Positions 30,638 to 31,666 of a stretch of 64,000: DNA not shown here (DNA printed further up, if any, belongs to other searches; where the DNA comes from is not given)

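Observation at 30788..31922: Consensus-promoter operon: Lpp-like coiled-coil lipoprotein followed by a coiled-coil LysM protein (candidate two-part OM-peptidoglycan tether)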

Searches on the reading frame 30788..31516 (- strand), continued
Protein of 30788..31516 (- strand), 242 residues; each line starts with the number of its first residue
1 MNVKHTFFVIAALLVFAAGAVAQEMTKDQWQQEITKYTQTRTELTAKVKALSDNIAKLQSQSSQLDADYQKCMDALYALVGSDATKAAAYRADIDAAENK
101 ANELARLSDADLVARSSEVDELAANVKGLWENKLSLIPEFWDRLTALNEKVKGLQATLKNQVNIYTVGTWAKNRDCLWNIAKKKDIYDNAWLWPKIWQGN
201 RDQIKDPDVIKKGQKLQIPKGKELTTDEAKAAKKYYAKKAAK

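Call 31: find_homologous_proteins(query=A3, max_evalue=1e-10)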
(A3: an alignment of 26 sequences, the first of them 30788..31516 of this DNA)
Query A3 (26 sequences) (242 aa, profile of the alignment): 1709 proteins with E <= 1e-10 among 8000 candidates; the best 120 are listed.
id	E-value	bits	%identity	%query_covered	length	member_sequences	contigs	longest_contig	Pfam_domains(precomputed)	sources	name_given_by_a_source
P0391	1.2e-98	348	50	100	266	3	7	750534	PF28422.1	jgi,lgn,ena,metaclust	metaclust:\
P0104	4.5e-97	342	71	92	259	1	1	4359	-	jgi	jgi:nucleoid-associated protein YgaU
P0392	7.0e-97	342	48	99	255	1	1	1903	-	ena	-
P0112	2.2e-96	340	71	98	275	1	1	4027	-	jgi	jgi:nucleoid-associated protein YgaU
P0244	3.1e-96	340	47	98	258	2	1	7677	-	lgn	-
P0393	5.1e-96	339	68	99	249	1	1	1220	PF01476.27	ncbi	-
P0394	6.1e-96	339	46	97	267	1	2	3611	-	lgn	-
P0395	8.6e-96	338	46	97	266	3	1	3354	PF23204.2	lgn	-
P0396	1.2e-95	338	64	100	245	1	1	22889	PF01476.27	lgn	-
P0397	1.3e-95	338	48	98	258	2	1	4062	-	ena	-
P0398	1.6e-95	337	47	99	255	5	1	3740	-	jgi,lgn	jgi:nucleoid-associated protein YgaU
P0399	2.2e-95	337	49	98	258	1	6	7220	-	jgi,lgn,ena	jgi:nucleoid-associated protein YgaU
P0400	3.1e-95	336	70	98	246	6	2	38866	-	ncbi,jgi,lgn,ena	ncbi:MAG TPA: LysM peptidoglycan-binding domain-containing protein [Bacteroidota bacterium]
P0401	3.5e-95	336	67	99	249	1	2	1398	PF01476.27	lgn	-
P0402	3.8e-95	336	47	100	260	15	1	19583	-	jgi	jgi:nucleoid-associated protein YgaU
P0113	1.2e-94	334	70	100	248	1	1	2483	PF01476.27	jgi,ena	-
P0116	1.6e-94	334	69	100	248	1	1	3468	PF01476.27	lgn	-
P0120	2.1e-94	334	69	100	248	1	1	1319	PF01476.27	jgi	-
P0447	6.2e-94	332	44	100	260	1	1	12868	PF14362.12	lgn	-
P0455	8.6e-94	332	46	99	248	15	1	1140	PF01476.27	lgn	-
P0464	1.3e-93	331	62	99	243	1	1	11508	PF01476.27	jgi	jgi:TolA-binding protein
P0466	1.4e-93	331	66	96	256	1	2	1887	PF01476.27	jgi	jgi:nucleoid-associated protein YgaU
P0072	1.6e-93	331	71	100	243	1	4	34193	PF01476.27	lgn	-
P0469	1.7e-93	331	70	97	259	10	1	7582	PF01476.27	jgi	jgi:hypothetical protein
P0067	3.6e-93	330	73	100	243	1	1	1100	PF01476.27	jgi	-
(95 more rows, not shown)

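Call 37: predict_structure(alignment_id=A5)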
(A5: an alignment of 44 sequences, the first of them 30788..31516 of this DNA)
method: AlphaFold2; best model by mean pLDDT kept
length: 242 residues; sequences in the alignment: 44
mean_pLDDT: 84.5   pTM: 0.54
mean pLDDT of the five models: 84.5, 84.5, 84.1, 82.2, 71.4
residues with pLDDT >= 90: 108; 70-90: 102; 50-70: 20; < 50: 12
segments of 3 or more residues with pLDDT < 50: 16-23
pLDDT, mean of each block of 10 residues (from residue 1): 54 51 66 86 91 93 93 93 95 98 88 86 97 94 96 86 74 73 88 90 86 85 81 87 77
secondary structure, 60 per line:
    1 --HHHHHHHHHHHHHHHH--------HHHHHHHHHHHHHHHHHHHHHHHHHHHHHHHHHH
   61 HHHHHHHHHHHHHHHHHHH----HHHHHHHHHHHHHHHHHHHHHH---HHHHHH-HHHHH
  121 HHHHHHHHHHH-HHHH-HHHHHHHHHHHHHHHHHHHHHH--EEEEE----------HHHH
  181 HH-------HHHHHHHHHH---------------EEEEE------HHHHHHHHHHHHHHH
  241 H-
elements in order: H3-18 H27-79 H84-105 H109-114 H116-131 H133-136 H138-159 E162-166 H177-182 H190-199 E215-219 H226-241

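Call 40: fold_search(model_id=the predicted structure, library=pdb)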
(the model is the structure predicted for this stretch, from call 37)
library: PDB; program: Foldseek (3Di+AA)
matches with E <= 10: 148; with E <= 0.001: 0
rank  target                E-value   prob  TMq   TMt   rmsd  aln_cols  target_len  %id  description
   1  9ki1_0                5.0e-01  0.35  0.20  0.12   9.3       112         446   13  Baseplate structure of Escherichia phage Mu (released 2025-02-12)
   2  5m7s_B                1.1e+00  0.28  0.17  0.10   7.7        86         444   12  Structure of human O-GlcNAc hydrolase with bound transition state analog ThiametG (released 2017-03-29)
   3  3f31_B                1.1e+00  0.38  0.25  0.40  13.9       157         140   11  Crystal Structure of the N-terminal region of AlphaII-spectrin Tetramerization Domain (released 2009-10-13)
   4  5m7s_A                1.3e+00  0.23  0.17  0.10   7.7        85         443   12  Structure of human O-GlcNAc hydrolase with bound transition state analog ThiametG (released 2017-03-29)
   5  5m7t_A                1.6e+00  0.21  0.17  0.10   7.8        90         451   12  Structure of human O-GlcNAc hydrolase with PugNAc type inhibitor (released 2017-03-29)
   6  8rdv_To               1.8e+00  0.30  0.21  0.48   6.4        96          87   12  Cryo-EM structure of P. urativorans 70S ribosome in complex with hibernation factor Balon, mRNA and P-site tRNA (stru (released 2024-02-21)
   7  9ba8_A                1.8e+00  0.20  0.17  0.10   8.6        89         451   12  O-GlcNAcase (OGA) inhibitor complex for the Treatment of Alzheimer's Disease (released 2025-01-15)
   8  5v8i_1t               1.9e+00  0.35  0.23  0.49   5.8        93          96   12  Thermus thermophilus 70S ribosome lacking ribosomal protein uS17 (released 2018-03-28)
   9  2gl2_B                2.0e+00  0.08  0.10  0.23  17.2       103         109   21  Crystal structure of the tetra mutant (T66G,R67G,F68G,Y69G) of bacterial adhesin FadA (released 2007-04-10)
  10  9ba8_B                2.1e+00  0.21  0.18  0.11   7.1        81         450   11  O-GlcNAcase (OGA) inhibitor complex for the Treatment of Alzheimer's Disease (released 2025-01-15)
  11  9cu8_A                2.3e+00  0.21  0.21  0.39   7.2        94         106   16  Crystal Structure of TNFR2 TNFR2_mb1 Complex (released 2024-12-04)
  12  9zfo_S                2.3e+00  0.11  0.20  0.12  21.8       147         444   18  Cryo-EM Structure of Human STAT2-USP18-ISG15 Complex (released 2026-03-18)
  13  6ypu_u                2.4e+00  0.18  0.19  0.40   7.6        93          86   11  Acinetobacter baumannii ribosome-amikacin complex - 30S subunit body (released 2020-09-16)
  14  8cwo_T                2.4e+00  0.16  0.19  0.38   7.9        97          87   10  Cutibacterium acnes 30S ribosomal subunit with Sarecycline bound, body domain only in the local refined map (released 2023-03-15)
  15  5m7t_B                2.5e+00  0.15  0.17  0.10   7.8        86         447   12  Structure of human O-GlcNAc hydrolase with PugNAc type inhibitor (released 2017-03-29)
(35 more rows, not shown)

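Call 64: search_solved_structures(query=A3, max_evalue=10)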
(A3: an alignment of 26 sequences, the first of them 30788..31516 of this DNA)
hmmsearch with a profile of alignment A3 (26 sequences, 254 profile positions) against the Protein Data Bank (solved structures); distinct sequences matched with E-value up to 10: 493 (the best 60 are shown).
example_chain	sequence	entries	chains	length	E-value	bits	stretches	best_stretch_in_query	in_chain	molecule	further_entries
7pvc_A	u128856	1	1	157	4e-12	49.3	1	132-227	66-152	Potassium binding protein Kbp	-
7vcm_A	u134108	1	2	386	2.4e-11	46.7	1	134-226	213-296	Green fluorescent protein,Potassium binding protein Kbp,Green fluorescent protein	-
6ve2_O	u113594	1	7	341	9.2e-10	41.5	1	162-220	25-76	LysM domain-containing protein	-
8zex_A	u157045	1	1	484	2.9e-09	39.9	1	142-224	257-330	HaloKbp1a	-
9g8s_T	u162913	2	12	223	4.3e-09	39.3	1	154-224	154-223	Peptidoglycan-binding LysM protein | gp61 - Tail tube initiator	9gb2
3jc8_Ta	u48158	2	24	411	8.8e-06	28.5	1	176-228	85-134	LysM domain protein | TsaP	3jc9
5xg2_A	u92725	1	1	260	1.6e-05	27.6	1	30-111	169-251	Chromosome partition protein Smc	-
9ugr_A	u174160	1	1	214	2.4e-05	27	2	45-133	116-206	Syn-F4-Link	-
7r1l_A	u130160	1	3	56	6.5e-05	25.6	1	168-225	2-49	Spore coat assembly protein SafA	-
5aps_A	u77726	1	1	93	0.00017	24.3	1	33-83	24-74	GENERAL CONTROL PROTEIN GCN4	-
8qox_B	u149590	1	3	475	0.00021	24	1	26-131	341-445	Conserved membrane protein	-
6e6a_B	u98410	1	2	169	0.00035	23.2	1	44-129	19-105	Inclusion membrane protein A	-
7zr2_A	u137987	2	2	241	0.00047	22.8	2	33-153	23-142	Spike protein S2',Chimeric protein mimic of SARS-CoV-2 Spike HR1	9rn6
9cuy_c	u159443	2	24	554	0.00058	22.5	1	75-153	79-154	Short tail fiber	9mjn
8afe_A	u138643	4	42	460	0.00065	22.4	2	30-163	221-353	Crescentin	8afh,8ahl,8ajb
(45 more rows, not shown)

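Call 68: search_protein_families(library=phrogs, proteins=[window:30788-31516:-], max_evalue=0.01)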
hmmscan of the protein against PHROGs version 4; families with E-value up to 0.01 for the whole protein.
window:30788-31516:- (242 aa): 12 families
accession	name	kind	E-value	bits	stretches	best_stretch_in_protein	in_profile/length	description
phrog_21966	-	unknown function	4.1e-10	40.8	1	158-219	90-145/146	-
phrog_380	-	lysis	3.1e-09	37.3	1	172-226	189-242/309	endolysin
phrog_14367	-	unknown function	8.2e-06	24.9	1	150-228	507-578/869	-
phrog_4876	-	unknown function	0.00043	21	0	9-68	14-73/226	-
phrog_4602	-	other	0.00057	20.8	1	173-236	41-97/220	transglycosylase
phrog_23961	-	DNA, RNA and nucleotide metabolism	0.0014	20.2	1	1-80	1-82/97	endonuclease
phrog_8272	-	tail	0.0022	19.4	1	172-222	43-91/93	tail protein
phrog_89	-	lysis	0.0042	18.1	0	9-112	6-105/143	Rz-like spanin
phrog_19360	-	unknown function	0.0047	18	0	7-70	7-70/161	-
phrog_7145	-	tail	0.0049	18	0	172-227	46-100/108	baseplate wedge subunit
phrog_739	-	lysis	0.0081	17.4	0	8-76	10-78/122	Rz-like spanin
phrog_14818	-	unknown function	0.0089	17.3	0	6-52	5-49/76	-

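Call 75: find_encoding_contigs(protein=P0059, flank=1500, max_places=3)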
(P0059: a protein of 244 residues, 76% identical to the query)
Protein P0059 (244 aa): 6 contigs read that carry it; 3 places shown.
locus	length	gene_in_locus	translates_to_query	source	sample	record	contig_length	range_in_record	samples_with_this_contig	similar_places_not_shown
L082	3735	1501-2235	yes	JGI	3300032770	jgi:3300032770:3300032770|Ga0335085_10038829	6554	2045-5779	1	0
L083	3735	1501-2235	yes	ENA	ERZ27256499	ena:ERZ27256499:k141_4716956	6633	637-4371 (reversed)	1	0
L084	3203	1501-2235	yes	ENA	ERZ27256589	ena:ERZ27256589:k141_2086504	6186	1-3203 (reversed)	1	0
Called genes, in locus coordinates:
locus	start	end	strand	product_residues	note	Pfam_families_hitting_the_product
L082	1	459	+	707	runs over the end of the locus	PF13174:TPR_6 (faint), PF13458:Peripla_BP_6, PF01094:ANF_receptor, PF13458:Peripla_BP_6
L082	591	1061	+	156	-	PF04002:RadC, PF14464:Prok-JAB (weak)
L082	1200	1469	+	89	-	-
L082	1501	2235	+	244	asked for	-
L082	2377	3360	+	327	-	PF02562:PhoH, PF13245:AAA_19 (weak), PF13604:AAA_30 (weak)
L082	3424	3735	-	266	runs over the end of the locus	PF01503:PRA-PH (faint), PF03819:MazG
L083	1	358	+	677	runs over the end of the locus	PF13174:TPR_6 (faint), PF13458:Peripla_BP_6, PF01094:ANF_receptor, PF13458:Peripla_BP_6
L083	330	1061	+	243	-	PF20582:UPF0758_N, PF04002:RadC, PF14464:Prok-JAB (faint)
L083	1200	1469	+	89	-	-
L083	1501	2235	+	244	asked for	-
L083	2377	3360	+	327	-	PF02562:PhoH, PF13245:AAA_19 (weak), PF13604:AAA_30 (weak)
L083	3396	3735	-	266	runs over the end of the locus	PF01503:PRA-PH (faint), PF03819:MazG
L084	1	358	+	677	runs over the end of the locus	PF13174:TPR_6 (faint), PF13458:Peripla_BP_6, PF01094:ANF_receptor, PF13458:Peripla_BP_6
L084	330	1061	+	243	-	PF20582:UPF0758_N, PF04002:RadC, PF14464:Prok-JAB (faint)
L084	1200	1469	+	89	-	-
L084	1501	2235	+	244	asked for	-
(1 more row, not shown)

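Call 78: find_encoding_contigs(protein=P0447, flank=1500, max_places=2)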
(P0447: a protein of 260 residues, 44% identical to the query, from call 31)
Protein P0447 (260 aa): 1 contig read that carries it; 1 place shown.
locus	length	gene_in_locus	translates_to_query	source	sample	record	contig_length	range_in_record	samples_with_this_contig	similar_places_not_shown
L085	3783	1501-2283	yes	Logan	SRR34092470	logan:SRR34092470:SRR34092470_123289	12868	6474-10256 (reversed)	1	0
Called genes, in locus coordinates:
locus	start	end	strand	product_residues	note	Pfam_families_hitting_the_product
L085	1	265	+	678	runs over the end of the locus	PF13458:Peripla_BP_6, PF01094:ANF_receptor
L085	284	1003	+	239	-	PF20582:UPF0758_N, PF04002:RadC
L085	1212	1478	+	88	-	-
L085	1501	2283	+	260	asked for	PF14362:DUF4407 (weak)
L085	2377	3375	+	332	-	PF02562:PhoH, PF00270:DEAD (faint), PF13245:AAA_19, PF13604:AAA_30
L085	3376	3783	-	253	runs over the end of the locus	PF03819:MazG, PF01503:PRA-PH (weak), PF03819:MazG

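Call 80: find_encoding_contigs(protein=P0266, flank=2500, max_places=3)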
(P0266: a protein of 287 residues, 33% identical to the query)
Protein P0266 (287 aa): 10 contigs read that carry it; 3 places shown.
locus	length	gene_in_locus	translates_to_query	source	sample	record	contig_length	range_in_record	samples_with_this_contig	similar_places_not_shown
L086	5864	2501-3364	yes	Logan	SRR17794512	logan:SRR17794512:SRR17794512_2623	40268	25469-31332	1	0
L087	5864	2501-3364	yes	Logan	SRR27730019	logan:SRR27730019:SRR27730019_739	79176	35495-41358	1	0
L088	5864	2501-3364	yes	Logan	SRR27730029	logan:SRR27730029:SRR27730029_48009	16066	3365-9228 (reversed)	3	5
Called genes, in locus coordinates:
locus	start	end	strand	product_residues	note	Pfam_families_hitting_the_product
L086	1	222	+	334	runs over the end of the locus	PF04389:Peptidase_M28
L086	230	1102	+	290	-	PF06325:PrmA, PF05175:MTS, PF13489:Methyltransf_23 (weak), PF13847:Methyltransf_31, PF08241:Methyltransf_11 (weak), PF13649:Methyltransf_25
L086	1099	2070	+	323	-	PF02541:Ppx-GppA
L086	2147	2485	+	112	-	-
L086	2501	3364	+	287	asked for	-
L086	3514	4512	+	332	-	PF02562:PhoH, PF01695:IstB_IS21 (faint), PF13245:AAA_19, PF13604:AAA_30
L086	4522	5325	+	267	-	PF19293:CdaA_N, PF02457:DAC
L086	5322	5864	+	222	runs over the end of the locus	PF01135:PCMT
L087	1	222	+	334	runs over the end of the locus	PF04389:Peptidase_M28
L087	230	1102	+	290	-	PF06325:PrmA, PF05175:MTS, PF13489:Methyltransf_23 (weak), PF13847:Methyltransf_31, PF08241:Methyltransf_11 (weak), PF13649:Methyltransf_25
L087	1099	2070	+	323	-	PF02541:Ppx-GppA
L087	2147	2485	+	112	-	-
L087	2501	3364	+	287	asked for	-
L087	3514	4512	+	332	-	PF02562:PhoH, PF01695:IstB_IS21 (faint), PF13245:AAA_19, PF13604:AAA_30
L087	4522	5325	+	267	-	PF19293:CdaA_N, PF02457:DAC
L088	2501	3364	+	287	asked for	-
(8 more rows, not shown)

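Call 82: find_encoding_contigs(protein=P0269, flank=2500, max_places=2)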
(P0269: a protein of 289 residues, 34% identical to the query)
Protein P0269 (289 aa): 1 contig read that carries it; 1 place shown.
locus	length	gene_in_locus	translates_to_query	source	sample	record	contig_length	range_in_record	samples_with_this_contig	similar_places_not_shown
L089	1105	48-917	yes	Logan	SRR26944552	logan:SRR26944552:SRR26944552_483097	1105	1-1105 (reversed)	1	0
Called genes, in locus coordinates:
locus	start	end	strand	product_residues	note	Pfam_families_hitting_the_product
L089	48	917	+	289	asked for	PF01476:LysM (faint)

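Call 83: find_encoding_contigs(protein=P0273, flank=2500, max_places=2)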
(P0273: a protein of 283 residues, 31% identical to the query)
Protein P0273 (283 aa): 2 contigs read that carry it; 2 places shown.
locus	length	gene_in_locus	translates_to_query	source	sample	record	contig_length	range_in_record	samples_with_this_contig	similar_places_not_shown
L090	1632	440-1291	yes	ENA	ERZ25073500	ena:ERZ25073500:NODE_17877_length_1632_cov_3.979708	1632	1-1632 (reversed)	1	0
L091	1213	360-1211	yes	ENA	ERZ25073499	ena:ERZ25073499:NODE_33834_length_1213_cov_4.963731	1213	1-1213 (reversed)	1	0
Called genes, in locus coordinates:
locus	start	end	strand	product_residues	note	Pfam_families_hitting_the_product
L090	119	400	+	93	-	-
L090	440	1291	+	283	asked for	PF01476:LysM (faint)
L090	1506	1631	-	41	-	?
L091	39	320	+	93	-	-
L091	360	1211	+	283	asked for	PF01476:LysM (faint)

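Call 84: find_encoding_contigs(protein=P0249, flank=2500, max_places=2)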
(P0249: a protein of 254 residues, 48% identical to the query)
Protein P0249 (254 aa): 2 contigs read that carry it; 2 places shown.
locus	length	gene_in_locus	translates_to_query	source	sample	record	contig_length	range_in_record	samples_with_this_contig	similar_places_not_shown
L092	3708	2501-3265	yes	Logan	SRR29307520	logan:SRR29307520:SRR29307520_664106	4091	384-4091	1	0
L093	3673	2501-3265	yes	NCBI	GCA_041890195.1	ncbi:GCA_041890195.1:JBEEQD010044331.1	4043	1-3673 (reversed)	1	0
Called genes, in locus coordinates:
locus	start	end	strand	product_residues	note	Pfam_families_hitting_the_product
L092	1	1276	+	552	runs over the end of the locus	?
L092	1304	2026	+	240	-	PF20582:UPF0758_N, PF04002:RadC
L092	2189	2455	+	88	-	-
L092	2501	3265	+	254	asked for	-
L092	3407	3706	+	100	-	?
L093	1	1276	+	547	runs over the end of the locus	?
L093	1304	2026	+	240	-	PF20582:UPF0758_N, PF04002:RadC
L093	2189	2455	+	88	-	-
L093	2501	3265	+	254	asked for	-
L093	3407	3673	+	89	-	?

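Call 87: find_encoding_contigs(protein=P0286, flank=2500, max_places=2)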
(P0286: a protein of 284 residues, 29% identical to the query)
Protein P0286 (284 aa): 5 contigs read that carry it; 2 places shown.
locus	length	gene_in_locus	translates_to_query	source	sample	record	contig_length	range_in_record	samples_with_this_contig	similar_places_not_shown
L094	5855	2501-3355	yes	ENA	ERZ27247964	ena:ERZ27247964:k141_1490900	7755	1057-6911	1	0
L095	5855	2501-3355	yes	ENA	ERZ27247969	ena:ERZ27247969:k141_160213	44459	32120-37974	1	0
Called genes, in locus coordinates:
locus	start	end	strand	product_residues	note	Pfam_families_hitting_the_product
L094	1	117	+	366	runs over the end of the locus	-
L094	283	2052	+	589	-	PF01336:tRNA_anti-codon, PF00152:tRNA-synt_2, PF02938:GAD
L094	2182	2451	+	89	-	-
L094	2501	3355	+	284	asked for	PF01476:LysM (faint)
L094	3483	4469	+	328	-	PF13401:AAA_22 (faint), PF02562:PhoH, PF00270:DEAD (weak), PF00580:UvrD-helicase (faint), PF13245:AAA_19, PF13604:AAA_30 (weak), PF20720:nSTAND3 (weak)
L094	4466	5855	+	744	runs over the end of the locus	?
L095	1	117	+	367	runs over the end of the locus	-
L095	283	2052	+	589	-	PF01336:tRNA_anti-codon, PF00152:tRNA-synt_2, PF02938:GAD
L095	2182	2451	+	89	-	-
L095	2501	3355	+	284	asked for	PF01476:LysM (faint)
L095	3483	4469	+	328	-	PF13401:AAA_22 (faint), PF02562:PhoH, PF00270:DEAD (faint), PF00580:UvrD-helicase (faint), PF13245:AAA_19, PF13604:AAA_30 (weak)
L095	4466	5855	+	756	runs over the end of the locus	PF07697:7TMR-HDED, PF07698:7TM-7TMR_HD, PF01966:HD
